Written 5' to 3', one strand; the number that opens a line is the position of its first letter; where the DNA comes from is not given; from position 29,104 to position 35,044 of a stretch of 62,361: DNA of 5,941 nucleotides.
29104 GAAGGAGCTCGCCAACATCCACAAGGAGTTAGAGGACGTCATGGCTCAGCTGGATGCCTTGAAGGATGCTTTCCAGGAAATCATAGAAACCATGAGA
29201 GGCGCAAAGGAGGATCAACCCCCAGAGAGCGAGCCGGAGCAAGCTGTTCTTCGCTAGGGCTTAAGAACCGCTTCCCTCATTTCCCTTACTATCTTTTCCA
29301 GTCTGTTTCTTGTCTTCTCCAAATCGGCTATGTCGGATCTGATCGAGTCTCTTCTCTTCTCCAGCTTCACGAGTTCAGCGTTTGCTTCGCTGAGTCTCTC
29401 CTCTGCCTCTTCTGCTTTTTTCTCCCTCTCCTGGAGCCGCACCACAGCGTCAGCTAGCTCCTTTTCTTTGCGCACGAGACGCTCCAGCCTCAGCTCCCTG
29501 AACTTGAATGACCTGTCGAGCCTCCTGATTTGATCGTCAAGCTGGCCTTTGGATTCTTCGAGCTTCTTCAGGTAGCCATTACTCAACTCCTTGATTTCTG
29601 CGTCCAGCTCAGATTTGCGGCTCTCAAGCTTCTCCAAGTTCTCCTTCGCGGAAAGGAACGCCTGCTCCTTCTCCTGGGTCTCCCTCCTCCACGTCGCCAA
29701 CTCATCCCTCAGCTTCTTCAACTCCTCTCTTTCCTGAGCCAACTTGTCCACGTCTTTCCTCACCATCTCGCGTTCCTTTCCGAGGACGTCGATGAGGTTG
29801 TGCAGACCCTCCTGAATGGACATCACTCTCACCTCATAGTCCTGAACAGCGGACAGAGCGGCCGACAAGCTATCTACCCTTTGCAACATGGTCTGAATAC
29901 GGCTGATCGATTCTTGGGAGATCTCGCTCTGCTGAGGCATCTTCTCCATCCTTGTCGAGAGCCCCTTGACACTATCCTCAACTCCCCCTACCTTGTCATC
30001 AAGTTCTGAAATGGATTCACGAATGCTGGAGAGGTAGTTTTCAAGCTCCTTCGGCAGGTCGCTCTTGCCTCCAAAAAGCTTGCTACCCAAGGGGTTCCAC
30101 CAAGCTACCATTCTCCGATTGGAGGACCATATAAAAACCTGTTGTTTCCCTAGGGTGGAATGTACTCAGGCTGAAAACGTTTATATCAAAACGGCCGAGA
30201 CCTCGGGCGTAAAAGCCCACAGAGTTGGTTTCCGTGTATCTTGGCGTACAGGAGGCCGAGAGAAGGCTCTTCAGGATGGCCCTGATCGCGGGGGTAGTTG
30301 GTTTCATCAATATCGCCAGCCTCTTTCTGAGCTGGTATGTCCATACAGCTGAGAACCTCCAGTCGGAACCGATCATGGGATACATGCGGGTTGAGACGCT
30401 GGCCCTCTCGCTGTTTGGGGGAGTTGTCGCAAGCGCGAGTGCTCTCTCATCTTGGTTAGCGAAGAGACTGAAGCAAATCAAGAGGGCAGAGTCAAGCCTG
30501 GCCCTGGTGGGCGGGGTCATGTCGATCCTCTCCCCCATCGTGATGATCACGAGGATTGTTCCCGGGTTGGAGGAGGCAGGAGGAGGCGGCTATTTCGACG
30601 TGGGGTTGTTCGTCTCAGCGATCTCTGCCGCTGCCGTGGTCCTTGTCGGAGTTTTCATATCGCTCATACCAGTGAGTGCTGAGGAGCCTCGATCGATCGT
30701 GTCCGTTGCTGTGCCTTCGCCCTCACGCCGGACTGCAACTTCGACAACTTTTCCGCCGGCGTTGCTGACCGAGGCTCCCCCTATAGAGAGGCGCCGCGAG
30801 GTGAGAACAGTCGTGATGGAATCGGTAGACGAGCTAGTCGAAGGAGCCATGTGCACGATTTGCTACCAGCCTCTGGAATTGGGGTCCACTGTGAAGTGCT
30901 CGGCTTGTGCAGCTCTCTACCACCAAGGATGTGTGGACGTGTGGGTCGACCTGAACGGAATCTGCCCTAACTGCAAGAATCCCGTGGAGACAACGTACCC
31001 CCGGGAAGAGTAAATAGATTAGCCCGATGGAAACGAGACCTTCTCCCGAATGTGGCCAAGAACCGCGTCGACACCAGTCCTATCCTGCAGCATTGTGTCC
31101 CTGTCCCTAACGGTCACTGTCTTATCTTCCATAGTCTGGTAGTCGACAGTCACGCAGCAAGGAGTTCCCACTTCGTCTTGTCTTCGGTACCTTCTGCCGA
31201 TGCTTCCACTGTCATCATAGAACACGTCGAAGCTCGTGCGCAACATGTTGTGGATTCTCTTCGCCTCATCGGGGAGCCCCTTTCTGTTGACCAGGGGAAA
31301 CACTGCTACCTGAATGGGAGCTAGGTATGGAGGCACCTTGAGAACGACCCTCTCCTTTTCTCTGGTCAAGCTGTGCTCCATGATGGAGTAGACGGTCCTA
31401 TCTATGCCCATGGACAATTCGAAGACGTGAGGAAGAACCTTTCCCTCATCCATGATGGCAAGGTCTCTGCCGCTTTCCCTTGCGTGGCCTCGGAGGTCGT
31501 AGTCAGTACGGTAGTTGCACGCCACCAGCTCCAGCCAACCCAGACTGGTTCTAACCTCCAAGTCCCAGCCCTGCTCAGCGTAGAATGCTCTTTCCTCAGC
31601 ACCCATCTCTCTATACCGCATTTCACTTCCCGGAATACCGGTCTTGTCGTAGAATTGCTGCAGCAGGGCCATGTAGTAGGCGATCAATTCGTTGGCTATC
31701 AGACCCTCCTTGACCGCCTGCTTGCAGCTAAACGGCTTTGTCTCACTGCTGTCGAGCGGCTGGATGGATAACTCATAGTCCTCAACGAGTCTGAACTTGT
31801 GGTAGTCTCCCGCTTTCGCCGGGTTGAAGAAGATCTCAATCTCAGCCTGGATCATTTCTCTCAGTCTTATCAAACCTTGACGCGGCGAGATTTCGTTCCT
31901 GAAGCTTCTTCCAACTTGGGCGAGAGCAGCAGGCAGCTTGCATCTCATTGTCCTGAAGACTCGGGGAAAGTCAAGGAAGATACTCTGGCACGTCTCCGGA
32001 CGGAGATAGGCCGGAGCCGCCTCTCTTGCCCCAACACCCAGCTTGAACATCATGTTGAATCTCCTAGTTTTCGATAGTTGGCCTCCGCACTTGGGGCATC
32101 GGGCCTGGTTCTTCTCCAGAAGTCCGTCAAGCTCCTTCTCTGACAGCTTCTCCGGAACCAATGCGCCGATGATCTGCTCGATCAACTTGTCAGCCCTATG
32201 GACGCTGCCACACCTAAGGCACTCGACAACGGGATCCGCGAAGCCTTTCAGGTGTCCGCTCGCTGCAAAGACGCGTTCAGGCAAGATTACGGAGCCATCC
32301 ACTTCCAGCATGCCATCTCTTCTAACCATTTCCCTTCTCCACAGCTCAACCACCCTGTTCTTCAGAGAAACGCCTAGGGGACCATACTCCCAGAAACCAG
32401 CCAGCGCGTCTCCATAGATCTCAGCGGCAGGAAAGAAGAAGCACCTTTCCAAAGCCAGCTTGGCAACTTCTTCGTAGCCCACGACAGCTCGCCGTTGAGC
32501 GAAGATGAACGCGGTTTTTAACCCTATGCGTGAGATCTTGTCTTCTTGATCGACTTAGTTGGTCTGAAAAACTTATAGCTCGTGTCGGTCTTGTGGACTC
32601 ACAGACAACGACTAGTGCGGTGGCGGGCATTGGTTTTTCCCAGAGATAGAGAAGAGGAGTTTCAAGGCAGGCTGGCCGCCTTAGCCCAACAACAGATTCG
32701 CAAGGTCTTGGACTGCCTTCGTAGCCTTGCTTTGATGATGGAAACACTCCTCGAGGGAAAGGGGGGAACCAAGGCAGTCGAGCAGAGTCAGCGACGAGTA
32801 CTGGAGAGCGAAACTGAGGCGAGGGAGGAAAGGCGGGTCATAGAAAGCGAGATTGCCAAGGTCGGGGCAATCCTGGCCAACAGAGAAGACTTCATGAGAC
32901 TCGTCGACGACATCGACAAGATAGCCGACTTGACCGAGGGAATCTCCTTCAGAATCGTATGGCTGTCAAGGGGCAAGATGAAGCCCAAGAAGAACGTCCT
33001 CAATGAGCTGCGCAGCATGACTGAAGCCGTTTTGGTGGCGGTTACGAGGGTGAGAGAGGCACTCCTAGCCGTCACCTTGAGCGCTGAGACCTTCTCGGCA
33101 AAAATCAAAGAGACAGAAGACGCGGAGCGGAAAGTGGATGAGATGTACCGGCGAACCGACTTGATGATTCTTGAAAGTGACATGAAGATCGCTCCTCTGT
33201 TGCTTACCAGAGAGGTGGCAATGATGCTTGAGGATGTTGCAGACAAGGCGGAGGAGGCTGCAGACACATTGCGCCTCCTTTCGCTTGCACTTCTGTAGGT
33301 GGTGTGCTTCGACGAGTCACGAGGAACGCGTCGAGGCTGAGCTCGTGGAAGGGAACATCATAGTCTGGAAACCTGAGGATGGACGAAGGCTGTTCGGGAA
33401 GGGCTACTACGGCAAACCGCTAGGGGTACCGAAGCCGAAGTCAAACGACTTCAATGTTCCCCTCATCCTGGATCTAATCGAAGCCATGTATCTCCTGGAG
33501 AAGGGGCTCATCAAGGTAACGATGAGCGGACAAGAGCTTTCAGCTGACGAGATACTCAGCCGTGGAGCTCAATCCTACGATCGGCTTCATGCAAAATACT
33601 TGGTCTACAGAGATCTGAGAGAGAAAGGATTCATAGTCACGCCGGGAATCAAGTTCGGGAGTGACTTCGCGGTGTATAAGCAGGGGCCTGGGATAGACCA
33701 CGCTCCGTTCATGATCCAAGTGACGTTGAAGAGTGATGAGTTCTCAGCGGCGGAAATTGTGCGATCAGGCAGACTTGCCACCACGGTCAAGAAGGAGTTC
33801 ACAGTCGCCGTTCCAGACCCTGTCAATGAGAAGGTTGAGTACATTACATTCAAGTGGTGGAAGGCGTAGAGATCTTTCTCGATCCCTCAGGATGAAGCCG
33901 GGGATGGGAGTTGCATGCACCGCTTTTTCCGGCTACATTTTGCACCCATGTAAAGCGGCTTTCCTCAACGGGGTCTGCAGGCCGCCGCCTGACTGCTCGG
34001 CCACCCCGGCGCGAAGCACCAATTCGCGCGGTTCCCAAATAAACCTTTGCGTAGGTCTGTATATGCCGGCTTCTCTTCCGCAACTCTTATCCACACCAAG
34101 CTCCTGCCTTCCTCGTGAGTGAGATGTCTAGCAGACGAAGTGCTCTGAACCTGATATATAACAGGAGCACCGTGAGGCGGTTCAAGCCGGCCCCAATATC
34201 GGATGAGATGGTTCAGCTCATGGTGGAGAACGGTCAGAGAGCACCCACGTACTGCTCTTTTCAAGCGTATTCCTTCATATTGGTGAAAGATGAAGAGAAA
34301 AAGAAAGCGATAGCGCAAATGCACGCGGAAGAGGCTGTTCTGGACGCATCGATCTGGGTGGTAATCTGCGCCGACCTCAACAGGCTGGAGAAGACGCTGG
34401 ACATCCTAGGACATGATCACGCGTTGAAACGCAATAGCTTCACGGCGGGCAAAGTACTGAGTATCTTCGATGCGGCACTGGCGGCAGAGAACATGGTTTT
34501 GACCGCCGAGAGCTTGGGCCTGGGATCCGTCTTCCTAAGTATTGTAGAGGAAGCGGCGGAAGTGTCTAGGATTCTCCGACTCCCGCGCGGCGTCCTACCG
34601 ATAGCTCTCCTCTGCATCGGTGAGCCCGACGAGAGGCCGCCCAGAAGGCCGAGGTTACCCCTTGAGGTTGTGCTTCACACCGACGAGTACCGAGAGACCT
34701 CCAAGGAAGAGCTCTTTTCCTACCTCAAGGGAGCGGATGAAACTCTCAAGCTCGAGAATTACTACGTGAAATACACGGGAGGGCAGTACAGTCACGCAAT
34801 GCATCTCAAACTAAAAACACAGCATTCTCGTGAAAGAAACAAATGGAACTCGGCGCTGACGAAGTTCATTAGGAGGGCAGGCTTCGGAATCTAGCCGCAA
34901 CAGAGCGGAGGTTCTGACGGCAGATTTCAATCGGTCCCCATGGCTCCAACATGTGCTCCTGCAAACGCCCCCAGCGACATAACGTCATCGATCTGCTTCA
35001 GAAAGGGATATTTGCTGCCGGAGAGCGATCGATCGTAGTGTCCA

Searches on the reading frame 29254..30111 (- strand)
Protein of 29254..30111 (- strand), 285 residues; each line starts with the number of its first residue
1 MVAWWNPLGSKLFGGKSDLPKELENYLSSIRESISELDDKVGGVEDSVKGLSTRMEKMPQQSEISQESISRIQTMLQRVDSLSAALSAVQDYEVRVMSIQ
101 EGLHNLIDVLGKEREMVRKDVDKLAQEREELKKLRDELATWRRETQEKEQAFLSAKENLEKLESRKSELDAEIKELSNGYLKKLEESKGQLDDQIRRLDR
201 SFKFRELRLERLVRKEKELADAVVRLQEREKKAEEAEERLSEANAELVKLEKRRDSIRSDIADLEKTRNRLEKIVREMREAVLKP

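Call 3: search_protein_families(library=pfam, proteins=[window:29254-30111:-], max_evalue=1)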
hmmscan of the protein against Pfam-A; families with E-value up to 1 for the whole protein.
window:29254-30111:- (285 aa): 38 families (the best 25 are shown)
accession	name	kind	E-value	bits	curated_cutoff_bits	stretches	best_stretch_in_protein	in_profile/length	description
PF05531.17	NPV_P10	-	5.7e-06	27.2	29.8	1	25-81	4-56/75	Nucleopolyhedrovirus P10 protein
PF04513.17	Baculo_PEP_C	-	2.6e-05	24.8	38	1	14-108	9-113/140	Baculovirus polyhedron envelope protein, PEP, C terminus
PF08614.16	ATG16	-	5.6e-05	23.8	33.7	2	120-200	72-151/200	Autophagy protein 16 (ATG16)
PF12795.12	MscS_porin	-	6.9e-05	23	34.4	1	156-271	36-146/238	Mechanosensitive ion channel porin domain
PF10046.14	BLOC1_2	-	0.00011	22.9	33.4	1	39-92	34-87/96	Biogenesis of lysosome-related organelles complex-1 subunit 2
PF06160.17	EzrA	-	0.00032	19.6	39.6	1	173-282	308-416/557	Septation ring formation regulator, EzrA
PF13870.11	CCDC113_CCDC96_CC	-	0.001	19.2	31.6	1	65-177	18-132/177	CCDC113/CCDC96, coiled-coil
PF04108.17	ATG17_like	-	0.0023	17.9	43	2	21-200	119-293/355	Autophagy protein ATG17-like domain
PF04136.21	COG3_N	-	0.0035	17.7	27.9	0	22-85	15-78/147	Conserved oligomeric Golgi complex subunit 3, N-terminal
PF09311.16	Rab5-bind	-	0.0038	17.2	33.6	1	90-203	5-118/307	Rabaptin-like protein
PF12325.13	TMF_TATA_bd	-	0.0047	17.5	29.1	1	190-280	16-106/115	TATA element modulatory factor 1 TATA binding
PF23991.1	DUF7310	-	0.0064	17.4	40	1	37-101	1-68/83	Coiled-coil region of unknown function (DUF7310)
PF01025.24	GrpE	-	0.011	15.8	25.8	1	20-107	13-98/165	GrpE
PF07889.17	DUF1664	-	0.012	16.1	34.6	0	19-59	81-121/124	Protein of unknown function (DUF1664)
PF13166.12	AAA_13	-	0.021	14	36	2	18-179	287-452/713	AAA domain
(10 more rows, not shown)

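Call 48: search_protein_families(library=pfam, alignment_id=A2, max_evalue=0.001)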
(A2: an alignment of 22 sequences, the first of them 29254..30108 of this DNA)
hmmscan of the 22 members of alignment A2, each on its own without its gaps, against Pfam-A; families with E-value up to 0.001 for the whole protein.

A. member 1, window:29254-30108:- (284 aa): 6 families
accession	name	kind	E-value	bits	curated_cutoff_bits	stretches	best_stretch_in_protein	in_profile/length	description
PF05531.17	NPV_P10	-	5.7e-06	27.2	29.8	0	24-80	4-56/75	Nucleopolyhedrovirus P10 protein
PF04513.17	Baculo_PEP_C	-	2.3e-05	24.9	38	0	13-107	9-113/140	Baculovirus polyhedron envelope protein, PEP, C terminus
PF08614.16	ATG16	-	5.9e-05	23.8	33.7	0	119-199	72-151/200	Autophagy protein 16 (ATG16)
PF12795.12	MscS_porin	-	6.8e-05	23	34.4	0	155-270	36-146/238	Mechanosensitive ion channel porin domain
PF10046.14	BLOC1_2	-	0.00011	22.9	33.4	0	38-90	34-86/96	Biogenesis of lysosome-related organelles complex-1 subunit 2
PF06160.17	EzrA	-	0.0003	19.7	39.6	0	178-281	313-416/557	Septation ring formation regulator, EzrA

B. families by the number of members that match (of 22 scanned): 29 families (the first 25 are shown)
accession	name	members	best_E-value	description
PF04513.17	Baculo_PEP_C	10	2.3e-05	Baculovirus polyhedron envelope protein, PEP, C terminus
PF13851.11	GAS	6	2.6e-07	Growth-arrest specific micro-tubule binding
PF06419.17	COG6_N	4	4.9e-07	Conserved oligomeric complex COG6, N-terminal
PF00038.26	Filament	3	2.4e-06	Intermediate filament protein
PF05531.17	NPV_P10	3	5.7e-06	Nucleopolyhedrovirus P10 protein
PF07889.17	DUF1664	3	1.6e-05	Protein of unknown function (DUF1664)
PF10046.14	BLOC1_2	3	0.00011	Biogenesis of lysosome-related organelles complex-1 subunit 2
PF13870.11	CCDC113_CCDC96_CC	3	0.00042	CCDC113/CCDC96, coiled-coil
PF16515.11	HIP1_clath_bdg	2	4.7e-05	Clathrin-binding domain of Huntingtin-interacting protein 1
PF06103.16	DUF948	2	0.00011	Bacterial protein of unknown function (DUF948)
PF04108.17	ATG17_like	1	1e-05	Autophagy protein ATG17-like domain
PF08614.16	ATG16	1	5.9e-05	Autophagy protein 16 (ATG16)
PF12795.12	MscS_porin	1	6.8e-05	Mechanosensitive ion channel porin domain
PF24319.2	DUF7491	1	8.9e-05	Coiled-coil region of unknown function (DUF7491)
PF25443.1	ANG-1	1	0.0001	ANG-1-like domain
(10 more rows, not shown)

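Call 50: search_protein_families(library=padloc, proteins=[window:29254-30108:-], max_evalue=0.01)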
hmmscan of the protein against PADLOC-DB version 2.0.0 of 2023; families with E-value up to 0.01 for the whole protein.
window:29254-30108:- (284 aa): 26 families (the best 25 are shown)
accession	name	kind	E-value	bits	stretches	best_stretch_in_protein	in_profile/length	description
PDLC03865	LmuB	-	6.4e-08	29.3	1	21-274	172-432/1007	-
PDLC00006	DruC1|DruC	-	1.2e-07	28.6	2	20-174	171-325/626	Unknown function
PDLC03868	LmuB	-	8.2e-07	25.7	1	55-272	521-736/1035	-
PDLC00551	JetC2|JetC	-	1.1e-06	24.9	1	20-276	744-988/1365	DUF3584 domain; MukB-like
PDLC00581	JetC3|JetC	-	1.7e-06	24.1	1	21-277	790-1045/1473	DUF3584 domain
PDLC03863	LmuB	-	2.6e-06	24.4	1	18-229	228-447/610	-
PDLC00582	JetC3|JetC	-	9.8e-06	21.6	1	20-267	780-1022/1472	DUF3584 domain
PDLC00583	JetC3|JetC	-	1e-05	21.6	1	20-275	798-1052/1471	DUF3584 domain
PDLC00580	JetC3|JetC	-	1.6e-05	21.4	1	81-280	219-411/1068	DUF3584 domain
PDLC00512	JetC1|JetC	-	2.8e-05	20.4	1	155-280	626-753/1123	DUF3584 domain; MukB-like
PDLC03859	LmuB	-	4.1e-05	21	1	20-146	349-470/611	-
PDLC00550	JetC2|JetC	-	5.1e-05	19.2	1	19-93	737-810/1355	DUF3584 domain; MukB-like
PDLC00553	JetC2|JetC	-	5.8e-05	19.1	1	70-280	746-950/1361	DUF3584 domain; MukB-like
PDLC00518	JetC1|JetC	-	0.00024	17.1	1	55-205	628-782/1112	DUF3584 domain; MukB-like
PDLC00517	JetC1|JetC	-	0.0006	16.2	1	26-209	639-812/1119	DUF3584 domain; MukB-like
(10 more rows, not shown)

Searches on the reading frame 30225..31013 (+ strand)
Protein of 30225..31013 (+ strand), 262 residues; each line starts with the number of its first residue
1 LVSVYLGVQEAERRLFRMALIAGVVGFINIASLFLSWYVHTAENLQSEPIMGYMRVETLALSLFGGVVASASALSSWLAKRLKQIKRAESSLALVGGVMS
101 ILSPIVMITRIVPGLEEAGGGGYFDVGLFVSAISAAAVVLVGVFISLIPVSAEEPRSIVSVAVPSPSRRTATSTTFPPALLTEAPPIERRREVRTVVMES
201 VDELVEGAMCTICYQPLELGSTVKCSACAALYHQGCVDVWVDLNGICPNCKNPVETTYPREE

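Call 3: search_protein_families(library=pfam, proteins=[window:30225-31013:+], max_evalue=1)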
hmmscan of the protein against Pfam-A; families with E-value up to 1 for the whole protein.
window:30225-31013:+ (262 aa): 17 families
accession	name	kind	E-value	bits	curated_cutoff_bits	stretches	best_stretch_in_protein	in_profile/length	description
PF13639.12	zf-RING_2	-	1.7e-08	35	27.3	1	209-251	2-44/44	Ring finger domain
PF00628.35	PHD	-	0.00084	19.8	24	1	210-242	1-33/47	PHD-finger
PF12678.13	zf-rbx1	-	0.0013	19.4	31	1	209-251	13-55/55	RING-H2 zinc finger domain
PF13901.12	RH_dom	-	0.0023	18.3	28.1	1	207-251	155-202/206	Rubicon Homology Domain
PF14446.12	Prok-RING_1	-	0.003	17.9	29.1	1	207-237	4-35/54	Prokaryotic RING finger family 1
PF13923.12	zf-C3HC4_2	-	0.0033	17.6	27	1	209-250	1-40/40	Zinc finger, C3HC4 type (RING finger)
PF00130.28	C1_1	-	0.0035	17.6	26.5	1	207-238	11-44/53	Phorbol esters/diacylglycerol binding domain (C1 domain)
PF13832.12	zf-HC5HC2H_2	-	0.0047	17.5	27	1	192-237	40-85/109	PHD-zinc-finger like domain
PF13771.12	zf-HC5HC2H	-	0.0067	17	29.1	1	198-237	28-67/91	PHD-like zinc-binding domain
PF17123.11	zf-RING_11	-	0.026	14.7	27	1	210-237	2-29/29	RING-like zinc finger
PF14570.12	zf-RING_4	-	0.03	14.5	27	1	234-253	23-46/48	RING/Ubox like zinc-binding domain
PF24042.1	DUF7351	-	0.037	14.2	31.2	0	244-261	66-83/177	Domain of unknown function (DUF7351)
PF07191.17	Zn_ribbon_6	-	0.14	12.6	25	1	209-256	2-41/67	Double zinc ribbon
PF14015.11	DUF4231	-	0.15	12.9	24.7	1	76-143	4-60/103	Protein of unknown function (DUF4231)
PF17120.11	zf-RING_16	-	0.16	12.1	27.4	1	209-248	6-45/57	RING/Ubox like zinc-binding domain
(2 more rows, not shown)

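Call 4: search_protein_families(library=ncbifam, proteins=[window:30225-31013:+], max_evalue=1)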
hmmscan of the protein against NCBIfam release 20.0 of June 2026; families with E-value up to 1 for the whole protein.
window:30225-31013:+ (262 aa): 1 family
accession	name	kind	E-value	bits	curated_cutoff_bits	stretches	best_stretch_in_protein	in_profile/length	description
NF041559.1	BTH_I2691_fam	subfamily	0.55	8.7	150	1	17-90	653-719/858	T6SS effector BTH_I2691 family protein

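Call 50: search_protein_families(library=padloc, proteins=[window:30225-31010:+], max_evalue=0.01)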
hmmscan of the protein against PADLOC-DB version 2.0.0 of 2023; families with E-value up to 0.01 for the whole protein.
window:30225-31010:+ (262 aa): 0 families

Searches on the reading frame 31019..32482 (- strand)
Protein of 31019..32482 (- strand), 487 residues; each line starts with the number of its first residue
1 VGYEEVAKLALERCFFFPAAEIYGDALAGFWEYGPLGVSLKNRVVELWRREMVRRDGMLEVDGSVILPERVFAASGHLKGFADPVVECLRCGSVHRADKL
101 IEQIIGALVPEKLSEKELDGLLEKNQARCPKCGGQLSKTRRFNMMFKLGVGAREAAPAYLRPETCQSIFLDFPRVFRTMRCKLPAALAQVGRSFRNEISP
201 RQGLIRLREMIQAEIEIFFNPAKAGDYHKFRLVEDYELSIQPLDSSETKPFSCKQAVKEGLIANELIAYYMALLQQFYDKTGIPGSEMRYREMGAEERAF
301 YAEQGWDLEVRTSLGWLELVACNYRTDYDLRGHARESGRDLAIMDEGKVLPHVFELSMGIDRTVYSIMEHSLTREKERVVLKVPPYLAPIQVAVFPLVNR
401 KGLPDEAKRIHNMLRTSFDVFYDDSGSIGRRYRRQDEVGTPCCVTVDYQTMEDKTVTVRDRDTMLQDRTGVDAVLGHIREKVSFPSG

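Call 43: search_protein_families(library=pfam, proteins=[window:31019-32482:-], max_evalue=0.00001)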
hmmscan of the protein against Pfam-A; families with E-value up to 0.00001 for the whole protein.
window:31019-32482:- (487 aa): 2 families
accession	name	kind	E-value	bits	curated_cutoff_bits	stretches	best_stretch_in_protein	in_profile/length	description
PF03129.25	HGTP_anticodon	-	1.9e-18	66.8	21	1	391-480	1-93/94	Anticodon binding domain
PF00587.30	tRNA-synt_2b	-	9.3e-11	42.5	29.3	1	157-226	10-78/179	tRNA synthetase class II core domain (G, H, P, S and T)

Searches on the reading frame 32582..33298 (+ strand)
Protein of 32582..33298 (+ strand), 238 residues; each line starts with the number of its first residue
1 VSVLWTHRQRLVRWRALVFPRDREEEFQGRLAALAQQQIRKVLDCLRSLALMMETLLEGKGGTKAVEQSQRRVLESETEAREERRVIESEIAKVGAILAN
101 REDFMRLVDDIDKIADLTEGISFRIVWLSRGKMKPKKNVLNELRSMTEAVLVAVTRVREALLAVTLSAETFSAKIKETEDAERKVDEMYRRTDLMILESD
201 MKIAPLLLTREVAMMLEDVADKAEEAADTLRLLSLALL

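Call 43: search_protein_families(library=pfam, proteins=[window:32582-33298:+], max_evalue=0.00001)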
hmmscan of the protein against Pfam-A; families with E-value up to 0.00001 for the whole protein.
window:32582-33298:+ (238 aa): 1 family
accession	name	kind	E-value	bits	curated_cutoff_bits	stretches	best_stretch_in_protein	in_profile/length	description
PF01865.21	PhoU_div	-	5.4e-19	68.8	24.4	1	35-235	13-213/214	Protein of unknown function DUF47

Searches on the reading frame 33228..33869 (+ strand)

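Call 43: search_protein_families(library=pfam, proteins=[window:33228-33869:+], max_evalue=0.00001)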
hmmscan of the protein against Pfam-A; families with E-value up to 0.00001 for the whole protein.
window:33228-33869:+ (213 aa): 2 families
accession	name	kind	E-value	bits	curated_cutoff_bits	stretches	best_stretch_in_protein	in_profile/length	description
PF01974.23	tRNA_int_endo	-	2.5e-27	95.2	27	1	122-203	3-83/85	tRNA intron endonuclease, catalytic C-terminal domain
PF02778.19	tRNA_int_endo_N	-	2e-17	62.9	21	1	35-109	1-66/67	tRNA intron endonuclease, N-terminal domain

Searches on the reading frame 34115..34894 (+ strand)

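Call 71: search_protein_families(library=pfam, proteins=[window:34115-34894:+], max_evalue=0.000001)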
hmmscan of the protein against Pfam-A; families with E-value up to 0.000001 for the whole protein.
window:34115-34894:+ (259 aa): 1 family
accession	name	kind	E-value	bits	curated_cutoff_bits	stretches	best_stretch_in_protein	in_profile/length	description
PF00881.29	Nitroreductase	-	1.8e-19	71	23.5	1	14-169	1-166/167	Nitroreductase family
